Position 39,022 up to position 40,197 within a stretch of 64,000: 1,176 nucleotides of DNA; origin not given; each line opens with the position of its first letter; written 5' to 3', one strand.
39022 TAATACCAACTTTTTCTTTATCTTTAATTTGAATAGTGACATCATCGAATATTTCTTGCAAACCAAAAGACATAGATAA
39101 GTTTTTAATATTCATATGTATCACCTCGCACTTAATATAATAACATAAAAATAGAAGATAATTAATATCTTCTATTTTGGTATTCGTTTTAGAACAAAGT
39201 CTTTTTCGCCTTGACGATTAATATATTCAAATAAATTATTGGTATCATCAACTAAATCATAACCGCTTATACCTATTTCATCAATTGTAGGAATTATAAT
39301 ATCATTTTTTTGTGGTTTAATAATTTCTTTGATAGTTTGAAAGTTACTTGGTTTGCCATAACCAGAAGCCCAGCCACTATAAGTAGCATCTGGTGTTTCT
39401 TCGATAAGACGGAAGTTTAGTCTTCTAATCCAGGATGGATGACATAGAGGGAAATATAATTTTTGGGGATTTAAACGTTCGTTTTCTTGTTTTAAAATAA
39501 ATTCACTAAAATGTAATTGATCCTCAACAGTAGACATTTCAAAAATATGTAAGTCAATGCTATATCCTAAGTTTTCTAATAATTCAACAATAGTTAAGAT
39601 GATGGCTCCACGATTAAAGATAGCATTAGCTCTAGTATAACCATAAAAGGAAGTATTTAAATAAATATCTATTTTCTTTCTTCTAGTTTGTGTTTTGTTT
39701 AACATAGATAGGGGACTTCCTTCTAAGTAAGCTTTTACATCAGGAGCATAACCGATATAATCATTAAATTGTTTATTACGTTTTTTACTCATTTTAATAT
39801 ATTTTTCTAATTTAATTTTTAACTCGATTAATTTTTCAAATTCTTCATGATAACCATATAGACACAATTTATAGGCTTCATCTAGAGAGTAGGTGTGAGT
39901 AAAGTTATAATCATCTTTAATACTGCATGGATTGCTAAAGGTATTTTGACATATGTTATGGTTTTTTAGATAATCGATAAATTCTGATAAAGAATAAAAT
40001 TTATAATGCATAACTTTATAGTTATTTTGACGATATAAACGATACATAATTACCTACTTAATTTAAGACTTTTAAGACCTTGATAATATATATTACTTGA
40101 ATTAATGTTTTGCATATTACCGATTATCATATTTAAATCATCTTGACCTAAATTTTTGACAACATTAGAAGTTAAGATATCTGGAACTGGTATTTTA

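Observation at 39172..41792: Self-contained two-gene module: AAA_5 ATPase with an AsnB-like (Ntn amidotransferase-like) N-domain plus a small partner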

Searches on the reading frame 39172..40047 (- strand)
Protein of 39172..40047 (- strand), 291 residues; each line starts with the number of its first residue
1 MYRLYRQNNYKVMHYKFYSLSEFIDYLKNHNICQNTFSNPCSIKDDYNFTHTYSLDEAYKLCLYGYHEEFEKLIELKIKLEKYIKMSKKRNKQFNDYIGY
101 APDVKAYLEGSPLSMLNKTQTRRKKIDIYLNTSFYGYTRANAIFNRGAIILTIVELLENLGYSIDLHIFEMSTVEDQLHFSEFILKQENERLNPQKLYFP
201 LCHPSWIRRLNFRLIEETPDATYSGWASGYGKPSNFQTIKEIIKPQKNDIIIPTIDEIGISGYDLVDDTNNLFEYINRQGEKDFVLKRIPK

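Call 3: search_protein_families(library=pfam, proteins=[window:39172-40047:-], max_evalue=1)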
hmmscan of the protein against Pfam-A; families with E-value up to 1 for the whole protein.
window:39172-40047:- (291 aa): 1 family
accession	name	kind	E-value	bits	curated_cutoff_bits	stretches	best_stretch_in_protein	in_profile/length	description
PF23822.1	DUF7192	-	5.5e-31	108.4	27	1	8-257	7-262/281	Domain of unknown function (DUF7192)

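Call 4: search_protein_families(library=phrogs, proteins=[window:39172-40047:-], max_evalue=0.1)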
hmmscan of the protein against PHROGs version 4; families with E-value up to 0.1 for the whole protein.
window:39172-40047:- (291 aa): 2 families
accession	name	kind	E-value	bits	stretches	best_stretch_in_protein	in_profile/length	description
phrog_1909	-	unknown function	4.7e-38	132.1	1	7-238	9-250/287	-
phrog_7005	-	unknown function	4.3e-07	30.5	1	58-232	66-240/281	-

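Call 5: search_protein_families(library=padloc, proteins=[window:39172-40047:-], max_evalue=0.1)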
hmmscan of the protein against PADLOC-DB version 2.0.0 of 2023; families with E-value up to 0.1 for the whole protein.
window:39172-40047:- (291 aa): 0 families

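Call 6: search_protein_families(library=ncbifam, proteins=[window:39172-40047:-], max_evalue=0.1)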
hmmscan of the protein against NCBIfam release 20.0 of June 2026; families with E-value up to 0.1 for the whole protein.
window:39172-40047:- (291 aa): 0 families

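Call 11: search_solved_structures(query=window:39172-40047:-, max_evalue=10)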
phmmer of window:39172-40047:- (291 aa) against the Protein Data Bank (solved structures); distinct sequences matched with E-value up to 10: 8.
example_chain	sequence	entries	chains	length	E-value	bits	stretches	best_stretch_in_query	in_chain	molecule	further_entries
5orq_A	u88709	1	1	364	0.0015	20.9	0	219-257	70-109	cPPR-Telo1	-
5orm_A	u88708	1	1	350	0.0033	19.8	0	222-257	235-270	cPPR-Telo1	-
4wsl_A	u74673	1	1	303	0.0044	19.4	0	222-264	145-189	Pentatricopeptide repeat protein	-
4pjr_A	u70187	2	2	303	0.0076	18.6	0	219-264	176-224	Pentatricopeptide repeat protein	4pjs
4pjq_A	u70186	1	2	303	0.01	18.2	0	221-257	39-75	Pentatricopeptide repeat protein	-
4wn4_A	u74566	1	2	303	0.024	17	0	222-257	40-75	Pentatricopeptide repeat protein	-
8ucs_C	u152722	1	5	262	1.8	10.8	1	49-146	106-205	Motility protein A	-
6ysf_E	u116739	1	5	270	2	10.7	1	49-146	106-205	Chemotaxis MotA protein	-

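Call 14: search_dna_similar(query=window:39172-40047:-, collection=phages, mode=protein, max_rows=25)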
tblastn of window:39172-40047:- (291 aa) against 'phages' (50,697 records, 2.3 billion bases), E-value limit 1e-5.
Records with a match: 240; places in all: 240; records where one place covers at least 80% of the query: 8.
Best place of each record, by identity: <60% 240.
By first word of the organism name: Staphylococcus 236; Clostridium 1; Tunturiibacter 1; Caudoviricetes 1; Enterococcus 1.
By host as written in the record: Staphylococcus aureus 85; - 30; Staphylococcus carnosus TM300 17; Staphylococcus sp. 17; Staphylococcus xylosus M1997-2/10 8; Staphylococcus aureus ATCC 25923 6; Staphylococcus 6; Staphylococcus ureilyticus ATCC49330 4; and 46 more.
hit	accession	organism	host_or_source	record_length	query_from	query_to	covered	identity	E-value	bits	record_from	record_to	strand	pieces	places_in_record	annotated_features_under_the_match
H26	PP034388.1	Staphylococcus phage CF7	Staphylococcus succinis PJI isolate 7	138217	8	241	80%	31.0%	5e-20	96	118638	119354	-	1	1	hypothetical protein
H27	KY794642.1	Staphylococcus phage vB_Sau_Clo6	Staphylococcus aureus ATCC 25923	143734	8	241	80%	30.6%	3e-19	94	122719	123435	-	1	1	hypothetical protein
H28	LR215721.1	Staphylococcus phage Stab22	-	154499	8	241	80%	30.6%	3e-19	94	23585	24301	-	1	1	g047c: hypothetical protein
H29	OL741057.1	Staphylococcus phage vB_Sau_P68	Staphylococcus aureus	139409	8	241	80%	30.6%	3e-19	93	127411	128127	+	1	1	hypothetical protein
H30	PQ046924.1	Staphylococcus phage OPT-SC01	Staphylococcus xylosus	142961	8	241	80%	30.6%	3e-19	93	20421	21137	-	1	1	hypothetical protein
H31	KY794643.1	Staphylococcus phage vB_Sau_S24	Staphylococcus aureus ATCC 25923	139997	8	241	80%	30.6%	9e-19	92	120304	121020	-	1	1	hypothetical protein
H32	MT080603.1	Staphylococcus phage vB_SauM_EW9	Staphylococcus carnosus TM300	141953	16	241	78%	31.2%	3e-18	90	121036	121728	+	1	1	record has no annotation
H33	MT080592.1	Staphylococcus phage vB_SauM_EW3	Staphylococcus carnosus TM300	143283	16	241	78%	31.2%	3e-18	90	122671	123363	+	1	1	record has no annotation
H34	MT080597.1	Staphylococcus phage vB_SauM_EW5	Staphylococcus carnosus TM300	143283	16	241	78%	31.2%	3e-18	90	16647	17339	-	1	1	record has no annotation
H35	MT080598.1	Staphylococcus phage vB_SauM_EW6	Staphylococcus carnosus TM300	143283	16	241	78%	31.2%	3e-18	90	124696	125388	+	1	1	record has no annotation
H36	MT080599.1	Staphylococcus phage vB_SauM_EW7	Staphylococcus carnosus TM300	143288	16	241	78%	31.2%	3e-18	90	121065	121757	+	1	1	record has no annotation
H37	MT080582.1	Staphylococcus phage vB_SauM_EW1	Staphylococcus carnosus TM300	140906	16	241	78%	31.2%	1e-17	89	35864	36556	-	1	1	record has no annotation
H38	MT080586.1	Staphylococcus phage vB_SauM_EW2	Staphylococcus carnosus TM300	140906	16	241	78%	31.2%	1e-17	89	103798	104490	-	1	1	record has no annotation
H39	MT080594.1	Staphylococcus phage vB_SauM_EW4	Staphylococcus carnosus TM300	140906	16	241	78%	31.2%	1e-17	89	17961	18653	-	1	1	record has no annotation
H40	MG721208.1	Staphylococcus phage vB_SauM_LM12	-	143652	16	234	75%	32.2%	5e-18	90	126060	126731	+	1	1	hypothetical protein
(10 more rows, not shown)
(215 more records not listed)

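Call 27: find_homologous_proteins(query=window:39172-40047:-, max_evalue=0.001)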
Query window:39172-40047:- (291 aa): 339 proteins with E <= 0.001 among 884 candidates; the best 120 are listed.
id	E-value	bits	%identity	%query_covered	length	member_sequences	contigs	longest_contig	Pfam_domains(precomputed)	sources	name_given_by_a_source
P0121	1.4e-182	623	94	100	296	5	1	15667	PF23822.2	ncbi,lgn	-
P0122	4.9e-161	553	81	100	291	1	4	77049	PF23822.2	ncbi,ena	-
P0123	6.0e-148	510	75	100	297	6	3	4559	PF23822.2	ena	-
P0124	8.4e-141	486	70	100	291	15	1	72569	PF23822.2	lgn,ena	-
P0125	3.8e-139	481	69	100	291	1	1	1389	PF23822.2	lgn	-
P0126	2.2e-138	478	68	100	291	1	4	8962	PF23822.2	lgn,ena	-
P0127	8.2e-138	476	68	100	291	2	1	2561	PF23822.2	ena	-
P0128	4.6e-135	467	67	100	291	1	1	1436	PF23822.2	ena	-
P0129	5.6e-134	464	70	99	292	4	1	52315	PF23822.2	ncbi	-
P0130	7.7e-134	463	69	100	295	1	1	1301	PF23822.2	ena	-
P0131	1.3e-131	456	68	99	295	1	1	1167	PF23822.2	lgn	-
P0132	4.6e-128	444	66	100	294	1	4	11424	PF23822.2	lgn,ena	-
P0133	5.1e-128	444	67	99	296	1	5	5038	PF23822.2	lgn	-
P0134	6.1e-128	444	67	100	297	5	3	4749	PF23822.2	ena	-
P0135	2.9e-127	442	65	100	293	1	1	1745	PF23822.2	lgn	-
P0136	3.1e-127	442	66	100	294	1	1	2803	PF23822.2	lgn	-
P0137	3.5e-127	442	66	100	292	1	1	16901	PF23822.2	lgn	-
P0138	2.5e-126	439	66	100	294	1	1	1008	PF23822.2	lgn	-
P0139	2.4e-124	432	65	99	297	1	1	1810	PF23822.2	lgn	-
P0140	2.5e-124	432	65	99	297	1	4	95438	PF23822.2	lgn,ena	-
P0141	2.6e-124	432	66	100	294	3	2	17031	PF23822.2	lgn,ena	-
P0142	3.1e-124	432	65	99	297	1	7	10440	PF23822.2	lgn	-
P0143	5.1e-124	431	65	99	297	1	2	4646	PF23822.2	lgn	-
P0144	6.0e-124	431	65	99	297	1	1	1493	PF23822.2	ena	-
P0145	8.1e-124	430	65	99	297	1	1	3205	PF23822.2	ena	-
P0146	8.3e-124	430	64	99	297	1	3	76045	PF23822.2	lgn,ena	-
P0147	1.0e-123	430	64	99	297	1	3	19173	PF23822.2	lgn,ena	-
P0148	1.1e-123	430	65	99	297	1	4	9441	PF23822.2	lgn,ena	-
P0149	1.2e-123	430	64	99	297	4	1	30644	PF23822.2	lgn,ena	-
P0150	1.3e-123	430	64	99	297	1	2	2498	PF23822.2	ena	-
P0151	1.3e-123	430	64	99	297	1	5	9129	PF23822.2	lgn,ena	-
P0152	1.4e-123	430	64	99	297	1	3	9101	PF23822.2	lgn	-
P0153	1.5e-123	430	64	99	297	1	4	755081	PF23822.2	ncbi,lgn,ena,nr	ncbi:MAG: hypothetical protein IJE53_04935 [Bacilli bacterium]|nr:hypothetical protein [Bacilli bact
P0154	1.8e-123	429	65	99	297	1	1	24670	PF23822.2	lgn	-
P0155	2.2e-123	429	64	99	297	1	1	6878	PF23822.2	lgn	-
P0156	2.9e-123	429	65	96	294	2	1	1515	PF23822.2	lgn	-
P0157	3.7e-123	428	64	99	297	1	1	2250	PF23822.2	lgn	-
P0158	3.7e-123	428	65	99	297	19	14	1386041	PF23822.2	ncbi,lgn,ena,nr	ncbi:MAG: hypothetical protein IJA30_01350 [Bacilli bacterium]|nr:hypothetical protein [Bacilli bact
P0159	4.1e-123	428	64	99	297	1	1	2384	PF23822.2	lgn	-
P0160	4.2e-123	428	64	99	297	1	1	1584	PF23822.2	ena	-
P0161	5.2e-123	428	64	99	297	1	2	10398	PF23822.2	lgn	-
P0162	1.6e-122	426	64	99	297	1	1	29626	PF23822.2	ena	-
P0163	1.7e-122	426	64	99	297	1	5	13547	PF23822.2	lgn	-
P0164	2.3e-122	426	64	99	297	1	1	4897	PF23822.2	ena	-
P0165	4.9e-122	425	64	99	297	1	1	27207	PF23822.2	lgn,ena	-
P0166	1.2e-120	420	63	99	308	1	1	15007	PF23822.2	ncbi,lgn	-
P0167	2.0e-120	419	64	100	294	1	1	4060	PF23822.2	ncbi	-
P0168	7.5e-120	417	63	100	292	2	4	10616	PF23822.2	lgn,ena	-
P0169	1.0e-119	417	63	99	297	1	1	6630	PF23822.2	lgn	-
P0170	1.6e-119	416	64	100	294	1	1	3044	PF23822.2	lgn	-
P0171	1.6e-119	416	62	100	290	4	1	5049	PF23822.2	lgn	-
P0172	1.9e-119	416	63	100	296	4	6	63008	PF23822.2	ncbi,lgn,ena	-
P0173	2.1e-119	416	63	100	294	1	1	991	PF23822.2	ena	-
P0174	2.5e-119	416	63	100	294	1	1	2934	PF23822.2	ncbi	-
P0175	5.9e-119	415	63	100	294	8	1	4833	PF23822.2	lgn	-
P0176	1.8e-118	413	63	100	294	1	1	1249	PF23822.2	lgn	-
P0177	1.4e-116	407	61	100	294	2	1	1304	PF23822.2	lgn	-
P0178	1.2e-114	400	60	100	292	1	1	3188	PF23822.2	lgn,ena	-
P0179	2.9e-114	399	62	100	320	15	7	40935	PF23822.2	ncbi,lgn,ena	-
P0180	3.6e-114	399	59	100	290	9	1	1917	PF23822.2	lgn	-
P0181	1.7e-113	397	62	100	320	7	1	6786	PF23822.2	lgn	-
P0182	1.8e-113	397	60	100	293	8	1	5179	PF23822.2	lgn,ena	-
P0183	3.1e-113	396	60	100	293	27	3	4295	PF23822.2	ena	-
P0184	7.6e-113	394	60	100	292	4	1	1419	PF23822.2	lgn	-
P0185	5.1e-112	392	59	100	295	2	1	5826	PF23822.2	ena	-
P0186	5.3e-110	385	60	100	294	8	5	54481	PF23822.2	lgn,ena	-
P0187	8.0e-104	365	68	79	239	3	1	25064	PF23822.2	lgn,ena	-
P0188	3.7e-102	359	57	100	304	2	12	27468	PF23822.2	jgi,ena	-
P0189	6.1e-102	359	57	100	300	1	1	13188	PF23822.2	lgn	-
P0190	6.0e-101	355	56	100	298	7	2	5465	PF23822.2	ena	-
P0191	2.5e-100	353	57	99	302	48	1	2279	PF23822.2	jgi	-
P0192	3.8e-100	353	56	100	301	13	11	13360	PF23822.2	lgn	-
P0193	9.4e-100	352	57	100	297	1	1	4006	PF23822.2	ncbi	-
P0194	1.2e-99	351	57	99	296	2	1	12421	PF23822.2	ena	-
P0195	1.5e-99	351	56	100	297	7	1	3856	PF23822.2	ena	-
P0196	1.7e-99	351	54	100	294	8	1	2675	PF23822.2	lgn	-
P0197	1.7e-99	351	57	100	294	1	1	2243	PF23822.2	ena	-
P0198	9.7e-99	348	56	100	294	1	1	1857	PF23822.2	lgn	-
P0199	1.4e-98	348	57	96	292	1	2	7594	PF23822.2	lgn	-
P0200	1.6e-98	347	54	96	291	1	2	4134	PF23822.2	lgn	-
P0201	2.1e-98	347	54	99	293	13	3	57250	PF23822.2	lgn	-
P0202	1.7e-97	344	55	100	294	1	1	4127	PF23822.2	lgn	-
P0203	3.6e-97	343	54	100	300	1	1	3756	PF23822.2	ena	-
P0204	5.0e-97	343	55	100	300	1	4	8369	PF23822.2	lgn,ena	-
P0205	5.2e-97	343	55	100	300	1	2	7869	PF23822.2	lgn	-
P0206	8.1e-97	342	57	96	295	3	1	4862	PF23822.2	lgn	-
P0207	8.2e-97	342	54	100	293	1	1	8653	PF23822.2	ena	-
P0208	1.6e-96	341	54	100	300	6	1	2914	PF23822.2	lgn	-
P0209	1.9e-96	341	53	100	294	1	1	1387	PF23822.2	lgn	-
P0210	2.4e-96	340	53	96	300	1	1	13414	PF23822.2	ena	-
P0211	5.4e-96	339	54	99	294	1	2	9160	PF23822.2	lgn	-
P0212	6.0e-96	339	53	99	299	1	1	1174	PF23822.2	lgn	-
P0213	7.2e-96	339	52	96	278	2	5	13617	PF23822.2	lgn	-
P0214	9.2e-96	338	54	99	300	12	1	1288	PF23822.2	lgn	-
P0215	1.3e-95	338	54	99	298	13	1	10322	PF23822.2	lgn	-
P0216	1.3e-95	338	53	100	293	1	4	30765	PF23822.2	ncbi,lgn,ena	-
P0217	1.7e-95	338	53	100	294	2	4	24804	PF23822.2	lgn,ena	-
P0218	1.7e-95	338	52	99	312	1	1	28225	PF23822.2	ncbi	-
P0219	2.2e-95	337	52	100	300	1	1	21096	PF23822.2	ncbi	-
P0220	2.7e-95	337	54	96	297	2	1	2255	PF23822.2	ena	-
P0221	4.2e-95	336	54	99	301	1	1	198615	PF23822.2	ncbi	-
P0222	7.2e-95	335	53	100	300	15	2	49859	PF23822.2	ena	-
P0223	7.6e-95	335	54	100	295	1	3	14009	PF23822.2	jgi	-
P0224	8.2e-95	335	54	100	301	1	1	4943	PF23822.2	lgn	-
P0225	8.9e-95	335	54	100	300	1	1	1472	PF23822.2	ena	-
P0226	1.1e-94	335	53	100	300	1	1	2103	PF23822.2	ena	-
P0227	1.3e-94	335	54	100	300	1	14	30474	PF23822.2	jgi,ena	-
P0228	1.4e-94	334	52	100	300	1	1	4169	PF23822.2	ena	-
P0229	1.7e-94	334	53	100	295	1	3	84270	PF23822.2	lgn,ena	-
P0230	2.7e-94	334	52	99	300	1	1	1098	PF23822.2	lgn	-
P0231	4.4e-94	333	55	100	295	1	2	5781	PF23822.2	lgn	-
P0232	6.2e-94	332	53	99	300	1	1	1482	PF23822.2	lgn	-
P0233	6.6e-94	332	54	100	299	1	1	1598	PF23822.2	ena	-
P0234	9.0e-94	332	53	100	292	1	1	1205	PF23822.2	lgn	-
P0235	1.3e-93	331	53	100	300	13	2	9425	PF23822.2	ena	-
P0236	1.4e-93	331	54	100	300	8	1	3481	PF23822.2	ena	-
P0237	1.7e-93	331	51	99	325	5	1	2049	PF23822.2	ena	-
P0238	2.1e-93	331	51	99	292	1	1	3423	PF23822.2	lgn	-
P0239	5.4e-93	329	53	100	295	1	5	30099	PF23822.2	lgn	-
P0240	5.9e-93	329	50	100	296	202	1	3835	PF23822.2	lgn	-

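Call 30: find_encoding_contigs(protein=P0158, flank=8000, max_places=4)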
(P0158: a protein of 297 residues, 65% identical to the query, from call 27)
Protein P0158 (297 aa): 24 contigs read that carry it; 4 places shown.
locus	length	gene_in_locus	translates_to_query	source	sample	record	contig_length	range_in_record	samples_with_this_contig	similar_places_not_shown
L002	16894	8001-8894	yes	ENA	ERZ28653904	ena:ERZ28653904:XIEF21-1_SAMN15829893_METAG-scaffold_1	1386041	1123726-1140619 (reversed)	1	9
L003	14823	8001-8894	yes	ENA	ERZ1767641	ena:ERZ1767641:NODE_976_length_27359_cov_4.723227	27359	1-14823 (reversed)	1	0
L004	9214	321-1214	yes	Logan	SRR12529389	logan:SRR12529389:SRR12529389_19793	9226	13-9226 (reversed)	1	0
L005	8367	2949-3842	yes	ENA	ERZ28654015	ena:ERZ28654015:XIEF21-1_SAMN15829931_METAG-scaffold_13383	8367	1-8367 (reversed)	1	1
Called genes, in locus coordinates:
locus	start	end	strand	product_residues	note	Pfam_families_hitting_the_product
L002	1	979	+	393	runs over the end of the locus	PF09587:PGA_cap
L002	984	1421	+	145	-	PF01668:SmpB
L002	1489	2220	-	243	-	PF13353:Fer4_12, PF04055:Radical_SAM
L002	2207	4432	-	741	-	PF02901:PFL-like, PF01228:Gly_radical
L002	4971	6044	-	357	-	PF01966:HD (weak)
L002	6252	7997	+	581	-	PF00004:AAA (faint), PF07728:AAA_5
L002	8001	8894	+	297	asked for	PF23822:DUF7192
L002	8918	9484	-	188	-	PF06941:NT5C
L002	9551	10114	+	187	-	PF13671:AAA_33 (weak)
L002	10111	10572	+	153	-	PF15891:Nuc_deoxyri_tr2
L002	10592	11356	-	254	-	PF04127:DFP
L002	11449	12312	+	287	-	PF00126:HTH_1, PF03466:LysR_substrate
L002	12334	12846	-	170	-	PF00293:NUDIX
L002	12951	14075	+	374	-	PF07690:MFS_1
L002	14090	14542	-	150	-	-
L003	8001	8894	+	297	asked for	PF23822:DUF7192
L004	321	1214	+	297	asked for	PF23822:DUF7192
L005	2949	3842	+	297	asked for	PF23822:DUF7192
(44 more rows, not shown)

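Call 48: predict_structure(alignment_id=A3)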
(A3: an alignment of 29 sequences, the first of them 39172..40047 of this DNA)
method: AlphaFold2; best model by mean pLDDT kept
length: 291 residues; sequences in the alignment: 29
mean_pLDDT: 85.0   pTM: 0.81
mean pLDDT of the five models: 85.0, 84.4, 83.1, 82.5, 81.7
residues with pLDDT >= 90: 172; 70-90: 80; 50-70: 12; < 50: 27
segments of 3 or more residues with pLDDT < 50: 89-106, 114-121
pLDDT, mean of each block of 10 residues (from residue 1): 93 96 95 90 87 92 82 92 67 35 47 48 82 86 95 91 93 94 91 91 92 94 86 91 92 92 94 92 86 77
secondary structure, 60 per line:
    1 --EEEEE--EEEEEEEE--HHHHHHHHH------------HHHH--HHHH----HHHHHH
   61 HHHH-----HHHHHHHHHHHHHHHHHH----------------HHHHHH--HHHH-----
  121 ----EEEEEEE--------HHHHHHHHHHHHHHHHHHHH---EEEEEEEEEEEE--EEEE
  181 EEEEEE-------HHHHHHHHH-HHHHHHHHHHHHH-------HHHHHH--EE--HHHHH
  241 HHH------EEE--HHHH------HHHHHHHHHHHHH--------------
elements in order: E3-7 E10-17 H20-28 H41-44 H47-50 H55-64 H70-87 H104-109 H112-115 E125-131 H140-159 E163-174 E177-186 H194-202 H204-216 H224-229 H236-243 E250-252 H255-258 H265-277
